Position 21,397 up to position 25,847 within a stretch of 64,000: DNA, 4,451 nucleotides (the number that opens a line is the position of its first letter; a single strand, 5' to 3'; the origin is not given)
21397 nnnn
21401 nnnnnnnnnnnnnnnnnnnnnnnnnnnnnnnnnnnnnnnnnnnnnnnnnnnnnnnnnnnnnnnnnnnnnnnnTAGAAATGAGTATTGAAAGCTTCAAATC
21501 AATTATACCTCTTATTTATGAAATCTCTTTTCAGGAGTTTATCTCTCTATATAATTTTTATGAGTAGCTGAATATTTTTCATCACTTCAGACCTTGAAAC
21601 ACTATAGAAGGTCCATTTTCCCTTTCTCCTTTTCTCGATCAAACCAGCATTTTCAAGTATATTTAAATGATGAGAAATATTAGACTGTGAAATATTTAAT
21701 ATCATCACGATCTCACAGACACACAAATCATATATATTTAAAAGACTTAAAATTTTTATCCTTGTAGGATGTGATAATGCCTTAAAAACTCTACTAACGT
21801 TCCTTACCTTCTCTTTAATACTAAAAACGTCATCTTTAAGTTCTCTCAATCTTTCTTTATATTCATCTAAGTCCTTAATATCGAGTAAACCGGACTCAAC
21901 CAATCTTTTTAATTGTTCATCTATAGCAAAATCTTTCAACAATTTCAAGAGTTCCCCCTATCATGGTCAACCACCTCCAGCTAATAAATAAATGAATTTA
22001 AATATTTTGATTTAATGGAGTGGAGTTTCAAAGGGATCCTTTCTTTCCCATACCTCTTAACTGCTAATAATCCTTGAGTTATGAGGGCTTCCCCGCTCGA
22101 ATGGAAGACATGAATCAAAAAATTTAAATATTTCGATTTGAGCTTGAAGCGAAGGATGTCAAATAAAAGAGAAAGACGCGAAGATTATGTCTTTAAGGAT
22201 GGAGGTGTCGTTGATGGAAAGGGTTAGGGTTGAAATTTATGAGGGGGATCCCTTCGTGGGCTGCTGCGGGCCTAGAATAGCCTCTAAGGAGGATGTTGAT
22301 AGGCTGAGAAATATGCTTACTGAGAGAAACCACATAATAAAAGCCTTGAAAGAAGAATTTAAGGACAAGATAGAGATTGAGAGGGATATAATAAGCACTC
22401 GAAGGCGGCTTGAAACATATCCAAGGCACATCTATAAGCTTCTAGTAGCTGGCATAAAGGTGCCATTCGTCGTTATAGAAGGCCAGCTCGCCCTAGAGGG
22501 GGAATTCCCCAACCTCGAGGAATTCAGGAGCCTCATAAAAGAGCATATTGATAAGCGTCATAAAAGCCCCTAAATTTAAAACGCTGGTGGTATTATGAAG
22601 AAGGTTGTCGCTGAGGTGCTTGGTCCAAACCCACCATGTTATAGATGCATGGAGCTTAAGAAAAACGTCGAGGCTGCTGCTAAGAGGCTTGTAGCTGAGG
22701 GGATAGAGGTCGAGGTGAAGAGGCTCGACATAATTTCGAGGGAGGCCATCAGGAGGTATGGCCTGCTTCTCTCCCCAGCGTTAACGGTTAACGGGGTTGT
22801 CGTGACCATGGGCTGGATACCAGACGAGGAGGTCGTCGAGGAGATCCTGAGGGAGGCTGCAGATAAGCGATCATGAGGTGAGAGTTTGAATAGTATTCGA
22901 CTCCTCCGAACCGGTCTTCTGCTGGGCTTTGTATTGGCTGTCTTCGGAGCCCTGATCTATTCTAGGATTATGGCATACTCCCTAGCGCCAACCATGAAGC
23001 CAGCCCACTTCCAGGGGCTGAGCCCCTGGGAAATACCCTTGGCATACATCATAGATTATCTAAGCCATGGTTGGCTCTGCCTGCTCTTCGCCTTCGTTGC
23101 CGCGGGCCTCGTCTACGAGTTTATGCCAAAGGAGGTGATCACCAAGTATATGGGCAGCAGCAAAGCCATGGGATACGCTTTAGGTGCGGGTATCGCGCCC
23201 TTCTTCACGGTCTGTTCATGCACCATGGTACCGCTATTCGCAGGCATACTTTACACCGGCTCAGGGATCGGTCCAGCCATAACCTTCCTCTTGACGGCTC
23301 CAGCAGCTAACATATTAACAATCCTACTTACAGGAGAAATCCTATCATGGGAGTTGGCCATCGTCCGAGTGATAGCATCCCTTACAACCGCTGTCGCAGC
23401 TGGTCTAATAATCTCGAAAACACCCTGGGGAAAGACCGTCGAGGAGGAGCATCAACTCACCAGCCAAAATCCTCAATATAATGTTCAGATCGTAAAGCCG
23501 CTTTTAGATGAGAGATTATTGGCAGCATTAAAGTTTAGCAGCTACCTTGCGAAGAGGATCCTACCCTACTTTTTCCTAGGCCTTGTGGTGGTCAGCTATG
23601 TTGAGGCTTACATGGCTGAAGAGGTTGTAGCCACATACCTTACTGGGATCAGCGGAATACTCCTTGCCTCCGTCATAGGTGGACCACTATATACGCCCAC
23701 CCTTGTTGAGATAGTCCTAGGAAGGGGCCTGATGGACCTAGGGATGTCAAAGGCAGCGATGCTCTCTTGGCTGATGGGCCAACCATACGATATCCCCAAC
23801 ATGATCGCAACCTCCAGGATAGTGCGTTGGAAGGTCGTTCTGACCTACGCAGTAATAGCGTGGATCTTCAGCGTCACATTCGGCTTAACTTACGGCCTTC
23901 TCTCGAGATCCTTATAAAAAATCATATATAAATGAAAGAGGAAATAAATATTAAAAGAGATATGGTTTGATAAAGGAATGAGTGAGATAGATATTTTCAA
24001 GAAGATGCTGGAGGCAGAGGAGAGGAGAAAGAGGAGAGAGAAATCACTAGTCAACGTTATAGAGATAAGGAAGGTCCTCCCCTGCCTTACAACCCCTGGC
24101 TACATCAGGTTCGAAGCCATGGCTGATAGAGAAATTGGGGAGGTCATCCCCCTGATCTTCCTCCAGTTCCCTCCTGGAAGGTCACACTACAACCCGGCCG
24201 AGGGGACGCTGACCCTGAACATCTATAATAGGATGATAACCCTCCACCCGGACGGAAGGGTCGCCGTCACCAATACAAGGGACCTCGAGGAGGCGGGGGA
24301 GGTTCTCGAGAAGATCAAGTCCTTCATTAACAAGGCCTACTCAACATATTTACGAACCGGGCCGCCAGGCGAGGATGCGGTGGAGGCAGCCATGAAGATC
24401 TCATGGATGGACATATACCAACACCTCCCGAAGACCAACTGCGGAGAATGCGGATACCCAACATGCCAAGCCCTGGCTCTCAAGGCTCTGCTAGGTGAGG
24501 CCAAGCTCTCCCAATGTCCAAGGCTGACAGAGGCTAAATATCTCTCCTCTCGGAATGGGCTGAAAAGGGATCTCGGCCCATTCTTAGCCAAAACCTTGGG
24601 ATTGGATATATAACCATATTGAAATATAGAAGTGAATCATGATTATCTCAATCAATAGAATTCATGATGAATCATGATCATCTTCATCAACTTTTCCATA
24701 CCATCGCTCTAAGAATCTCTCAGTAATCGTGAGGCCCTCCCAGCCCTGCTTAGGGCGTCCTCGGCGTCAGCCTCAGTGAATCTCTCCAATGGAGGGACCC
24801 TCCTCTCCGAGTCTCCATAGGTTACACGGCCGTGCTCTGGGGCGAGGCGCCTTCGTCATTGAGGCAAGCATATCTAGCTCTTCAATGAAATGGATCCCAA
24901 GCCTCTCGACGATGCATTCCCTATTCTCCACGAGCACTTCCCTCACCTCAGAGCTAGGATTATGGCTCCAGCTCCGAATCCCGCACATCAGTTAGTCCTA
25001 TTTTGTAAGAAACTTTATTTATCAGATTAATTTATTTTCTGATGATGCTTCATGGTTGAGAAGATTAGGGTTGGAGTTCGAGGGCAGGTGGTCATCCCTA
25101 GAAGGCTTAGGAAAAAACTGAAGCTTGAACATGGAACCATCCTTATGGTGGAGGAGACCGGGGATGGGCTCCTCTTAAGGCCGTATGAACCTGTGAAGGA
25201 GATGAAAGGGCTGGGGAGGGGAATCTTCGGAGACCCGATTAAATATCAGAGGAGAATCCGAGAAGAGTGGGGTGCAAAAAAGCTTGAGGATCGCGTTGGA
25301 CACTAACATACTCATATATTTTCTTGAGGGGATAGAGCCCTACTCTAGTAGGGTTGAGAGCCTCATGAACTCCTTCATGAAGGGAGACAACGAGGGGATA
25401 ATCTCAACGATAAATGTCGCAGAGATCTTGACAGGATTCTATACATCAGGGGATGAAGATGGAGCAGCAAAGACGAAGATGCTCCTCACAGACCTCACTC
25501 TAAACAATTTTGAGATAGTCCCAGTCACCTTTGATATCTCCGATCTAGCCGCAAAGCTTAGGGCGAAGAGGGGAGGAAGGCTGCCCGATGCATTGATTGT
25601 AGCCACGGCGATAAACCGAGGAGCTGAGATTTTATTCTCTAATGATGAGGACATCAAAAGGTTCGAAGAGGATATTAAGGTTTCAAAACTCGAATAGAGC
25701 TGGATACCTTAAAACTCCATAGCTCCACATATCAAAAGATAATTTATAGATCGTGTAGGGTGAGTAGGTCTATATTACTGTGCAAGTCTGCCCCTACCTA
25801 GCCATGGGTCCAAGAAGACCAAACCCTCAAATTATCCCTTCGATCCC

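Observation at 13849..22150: Low-GC ~8.4 kb island: Cys-rich Lrp regulator, soluble Mo/W-bisPGD oxidoreductase and an unusual accessory gene set including a radical SAM/SPASM enzyme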

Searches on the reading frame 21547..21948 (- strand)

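Call 5: search_protein_families(library=pfam, proteins=[window:21547-21948:-], max_evalue=0.01)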
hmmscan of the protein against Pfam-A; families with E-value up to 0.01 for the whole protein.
window:21547-21948:- (133 aa): 13 families
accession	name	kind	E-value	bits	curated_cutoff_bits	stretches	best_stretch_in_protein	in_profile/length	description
PF01022.26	HTH_5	-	1.7e-21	76.2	22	1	60-106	1-47/47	Bacterial regulatory protein, arsR family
PF12840.13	HTH_20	-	3e-10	40.3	27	1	58-107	1-51/51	Helix-turn-helix domain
PF12802.13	MarR_2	-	1e-05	26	27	1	79-108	25-54/61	MarR family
PF01047.28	MarR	-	3.9e-05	23.9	24.6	1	78-109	21-52/59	MarR family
PF14394.12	DUF4423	-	0.00015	22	30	1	59-114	19-76/165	Domain of unknown function (DUF4423)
PF01978.25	TrmB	-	0.00031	21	25.6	1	77-116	25-63/68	Sugar-specific transcriptional regulator TrmB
PF13601.12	HTH_34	-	0.00038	21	27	1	63-107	2-47/80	Winged helix DNA-binding domain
PF24034.1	DUF7343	-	0.00048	20.4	27.6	1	79-111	23-55/62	Domain of unknown function (DUF7343)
PF01726.22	LexA_DNA_bind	-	0.001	19.2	23.7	0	79-106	30-58/65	LexA DNA binding domain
PF13463.12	HTH_27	-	0.0012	19.6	22.2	0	80-118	24-65/68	Winged helix DNA-binding domain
PF10007.15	DUF2250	-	0.0028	18.2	24.4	0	80-108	28-56/93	Uncharacterized protein conserved in archaea (DUF2250)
PF13412.12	HTH_24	-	0.0034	17.4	21.9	0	84-105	27-48/48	Winged helix-turn-helix DNA-binding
PF13545.12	HTH_Crp_2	-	0.0057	17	27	0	83-109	31-57/70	Crp-like helix-turn-helix domain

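Call 6: search_protein_families(library=ncbifam, proteins=[window:21547-21948:-], max_evalue=0.01)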
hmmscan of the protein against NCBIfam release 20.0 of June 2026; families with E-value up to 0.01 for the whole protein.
window:21547-21948:- (133 aa): 16 families
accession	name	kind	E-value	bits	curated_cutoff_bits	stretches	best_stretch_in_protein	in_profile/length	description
NF033788.1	HTH_metalloreg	subfamily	1.1e-28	98.9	55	1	52-124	2-75/77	metalloregulator ArsR/SmtB family transcription factor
NF033789.1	repress_SdpR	subfamily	3.4e-19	68.5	100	1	54-126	1-73/79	autorepressor SdpR family transcription factor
NF007528.0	PRK10141.1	subfamily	1.7e-16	60.2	97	1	53-118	8-74/117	metalloregulator ArsR/SmtB family transcription factor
NF040642.1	sulf_sens_BigR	equivalog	6.3e-14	51.8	155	1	44-132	3-91/95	sulfite-sensing transcriptional repressor BigR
NF041413.1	ArsR_Rv2640c_fam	equivalog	2.1e-13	50.7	155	1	51-122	32-106/118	Rv2640c family ArsR-like transcriptional regulator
NF045707.1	Dbac_1936_reg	equivalog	9.4e-12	44.8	115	1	46-129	2-85/99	ArsR/SmtB-type metalloregulator TsoR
NF047906.1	CdPbTransRegCmtR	equivalog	1.1e-10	41.3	150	1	44-132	4-92/104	Cd(II)/Pb(II)-sensing metalloregulatory transcriptional regulator CmtR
NF052532.1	TransRegPagRBaca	equivalog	5.2e-10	39.3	170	1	50-132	16-98/99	transcriptional repressor PagR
NF053755.1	MsvR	equivalog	6.7e-08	32.5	220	1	54-108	6-60/236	transcriptional factor MsvR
NF053602.1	Phr_regulator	exception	4.8e-07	29.5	320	1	51-108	2-59/191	heat shock transcription regulator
TIGR01884.1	cas_HTH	subfamily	0.00019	20.9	60.2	1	52-111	133-194/202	CRISPR-associated CARF protein Csa3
NF040939.2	trans_reg_lrs14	equivalog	0.00031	20.7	90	1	62-109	22-71/103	Lrs14 family HTH-type transcriptional regulator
NF053606.1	Sta1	subfamily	0.00084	19.4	80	1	66-111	25-71/100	Sta1 family transcriptional regulator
NF038232.1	STM3845_fam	equivalog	0.0017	18.1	100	1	29-118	150-247/277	retron St85 family effector protein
TIGR02147.1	Fsuc_second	paralog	0.0022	17.5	50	0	65-119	129-184/272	TIGR02147 family protein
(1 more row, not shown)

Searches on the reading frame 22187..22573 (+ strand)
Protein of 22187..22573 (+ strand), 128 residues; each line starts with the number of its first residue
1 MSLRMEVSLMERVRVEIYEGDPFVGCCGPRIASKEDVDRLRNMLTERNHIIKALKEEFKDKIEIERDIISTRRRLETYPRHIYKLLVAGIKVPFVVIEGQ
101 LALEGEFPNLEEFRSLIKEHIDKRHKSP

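Call 26: search_protein_families(library=pfam, proteins=[window:22187-22573:+], max_evalue=0.01)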
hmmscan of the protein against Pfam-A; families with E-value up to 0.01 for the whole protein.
window:22187-22573:+ (128 aa): 0 families

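Call 47: search_protein_families(library=padloc, proteins=[window:22187-22573:+], max_evalue=0.001)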
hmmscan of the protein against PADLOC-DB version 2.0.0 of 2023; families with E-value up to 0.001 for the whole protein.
window:22187-22573:+ (128 aa): 0 families

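Call 54: search_protein_families(library=pfam, proteins=[window:22187-22573:+], max_evalue=5)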
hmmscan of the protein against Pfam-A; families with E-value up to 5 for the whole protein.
window:22187-22573:+ (128 aa): 3 families
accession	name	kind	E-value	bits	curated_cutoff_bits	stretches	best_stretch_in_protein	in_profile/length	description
PF13192.12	Thioredoxin_3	-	0.013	16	24.8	1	91-118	49-76/76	Thioredoxin domain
PF06953.17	ArsD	-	0.022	15.5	27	1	43-123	25-104/123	Arsenical resistance operon protein ArsD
PF12277.13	DUF3618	-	1.2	9.9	24.9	1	63-76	6-19/47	Protein of unknown function (DUF3618)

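Call 88: search_protein_families(library=ncbifam, proteins=[window:22187-22573:+], max_evalue=0.00001)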
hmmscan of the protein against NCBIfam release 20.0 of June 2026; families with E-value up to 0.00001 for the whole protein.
window:22187-22573:+ (128 aa): 0 families

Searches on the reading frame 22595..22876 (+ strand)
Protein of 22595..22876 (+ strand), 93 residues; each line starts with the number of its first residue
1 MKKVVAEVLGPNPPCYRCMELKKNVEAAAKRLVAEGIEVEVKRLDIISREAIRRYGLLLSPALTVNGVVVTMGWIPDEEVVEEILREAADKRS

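Call 26: search_protein_families(library=pfam, proteins=[window:22595-22876:+], max_evalue=0.01)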
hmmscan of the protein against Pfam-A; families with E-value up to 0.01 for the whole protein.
window:22595-22876:+ (93 aa): 2 families
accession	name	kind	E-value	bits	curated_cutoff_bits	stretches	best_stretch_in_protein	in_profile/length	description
PF13192.12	Thioredoxin_3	-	2.1e-10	40.9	24.8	1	7-85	4-75/76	Thioredoxin domain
PF10865.14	DUF2703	-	0.0047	17.4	23.6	1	14-79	14-79/120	Domain of unknown function (DUF2703)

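Call 88: search_protein_families(library=ncbifam, proteins=[window:22595-22876:+], max_evalue=0.00001)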
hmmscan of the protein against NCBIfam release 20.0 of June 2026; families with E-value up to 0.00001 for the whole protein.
window:22595-22876:+ (93 aa): 2 families
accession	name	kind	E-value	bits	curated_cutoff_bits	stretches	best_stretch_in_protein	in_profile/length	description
TIGR00412.2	redox_disulf_2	subfamily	4.6e-10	39.7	62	1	7-85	3-74/75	MTH895/ArsE family thioredoxin-like protein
TIGR00411.1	redox_disulf_1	equivalog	5.2e-07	29.7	92.75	1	12-86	8-79/82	MJ0307 family thioredoxin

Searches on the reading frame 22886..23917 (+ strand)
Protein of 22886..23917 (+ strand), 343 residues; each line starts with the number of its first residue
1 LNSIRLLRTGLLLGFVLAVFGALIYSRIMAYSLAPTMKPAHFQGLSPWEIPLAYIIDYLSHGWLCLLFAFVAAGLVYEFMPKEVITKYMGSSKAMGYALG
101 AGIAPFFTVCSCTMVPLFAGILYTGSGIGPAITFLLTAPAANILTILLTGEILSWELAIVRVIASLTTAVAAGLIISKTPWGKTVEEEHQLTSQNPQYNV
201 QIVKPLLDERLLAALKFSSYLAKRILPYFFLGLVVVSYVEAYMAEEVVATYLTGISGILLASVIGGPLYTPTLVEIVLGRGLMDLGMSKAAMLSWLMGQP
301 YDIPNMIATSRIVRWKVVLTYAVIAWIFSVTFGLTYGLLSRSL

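Call 26: search_protein_families(library=pfam, proteins=[window:22886-23917:+], max_evalue=0.01)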
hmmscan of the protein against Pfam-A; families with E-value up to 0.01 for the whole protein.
window:22886-23917:+ (343 aa): 1 family
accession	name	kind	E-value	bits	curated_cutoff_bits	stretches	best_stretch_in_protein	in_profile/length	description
PF03773.19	ArsP_1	-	6.1e-46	157.4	32.3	1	59-337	13-293/294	Predicted permease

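Call 54: search_protein_families(library=pfam, proteins=[L092:17243-17521:+], max_evalue=5)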
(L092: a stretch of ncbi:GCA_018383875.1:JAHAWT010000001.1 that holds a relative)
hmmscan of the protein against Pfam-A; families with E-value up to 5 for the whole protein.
L092:17243-17521:+ (92 aa): 0 families

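Call 88: search_protein_families(library=ncbifam, proteins=[window:22886-23917:+, L092:7676-8842:-], max_evalue=0.00001)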
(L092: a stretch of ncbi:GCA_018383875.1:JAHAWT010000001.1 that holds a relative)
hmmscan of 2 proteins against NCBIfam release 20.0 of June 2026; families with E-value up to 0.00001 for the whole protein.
window:22886-23917:+ (343 aa): 2 families
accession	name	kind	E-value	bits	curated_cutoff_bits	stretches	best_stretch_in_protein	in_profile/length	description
NF033936.1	CuZnOut_SO0444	equivalog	1.6e-24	86.8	300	1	66-337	12-310/351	SO_0444 family Cu/Zn efflux transporter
NF040736.1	efflux_SaoE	equivalog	2.1e-21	76.6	325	1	57-334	13-292/352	efflux transporter SaoE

L092:7676-8842:- (388 aa): 3 families
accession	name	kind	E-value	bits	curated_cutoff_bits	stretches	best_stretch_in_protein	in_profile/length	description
TIGR00841.1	bass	subfamily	2.3e-15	56.7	326.3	1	153-375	91-311/321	bile acid:sodium symporter family transporter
TIGR00832.1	acr3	equivalog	1.1e-13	51.2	282.8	1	69-344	48-303/327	ACR3 family arsenite efflux transporter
NF047939.1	PantTportPanS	equivalog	1.5e-12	47.8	400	1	154-361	86-289/299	ketopantoate/pantoate/pantothenate transporter PanS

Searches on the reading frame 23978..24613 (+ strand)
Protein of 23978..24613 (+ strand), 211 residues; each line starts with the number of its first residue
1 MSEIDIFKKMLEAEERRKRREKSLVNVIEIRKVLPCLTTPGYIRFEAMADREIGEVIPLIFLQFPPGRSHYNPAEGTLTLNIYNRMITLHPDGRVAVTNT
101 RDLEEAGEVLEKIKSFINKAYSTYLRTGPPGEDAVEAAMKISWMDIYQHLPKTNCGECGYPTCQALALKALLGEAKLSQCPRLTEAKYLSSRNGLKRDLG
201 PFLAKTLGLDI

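Call 26: search_protein_families(library=pfam, proteins=[window:23978-24613:+], max_evalue=0.01)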
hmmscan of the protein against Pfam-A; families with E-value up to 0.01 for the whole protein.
window:23978-24613:+ (211 aa): 1 family
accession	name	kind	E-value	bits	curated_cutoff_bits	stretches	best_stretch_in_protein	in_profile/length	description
PF04060.18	FeS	-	1.9e-13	50.3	23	1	150-181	1-32/33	Putative Fe-S cluster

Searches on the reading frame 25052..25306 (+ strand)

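Call 26: search_protein_families(library=pfam, proteins=[window:25052-25306:+], max_evalue=0.01)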
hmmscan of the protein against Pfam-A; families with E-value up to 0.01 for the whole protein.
window:25052-25306:+ (84 aa): 1 family
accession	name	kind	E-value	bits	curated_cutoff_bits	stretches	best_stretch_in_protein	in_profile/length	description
PF04014.23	MazE_antitoxin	-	4.2e-08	33.5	24.7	1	6-48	3-46/48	Antidote-toxin recognition MazE, bacterial antitoxin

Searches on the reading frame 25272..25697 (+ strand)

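Call 26: search_protein_families(library=pfam, proteins=[window:25272-25697:+], max_evalue=0.01)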
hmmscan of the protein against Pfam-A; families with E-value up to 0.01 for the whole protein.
window:25272-25697:+ (141 aa): 2 families
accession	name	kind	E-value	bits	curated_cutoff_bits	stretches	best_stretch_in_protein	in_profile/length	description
PF01850.27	PIN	-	1.8e-20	74.2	23.6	1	7-132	1-118/120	PIN domain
PF13470.12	PIN_3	-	0.0017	19.6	27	1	6-125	1-113/115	PIN domain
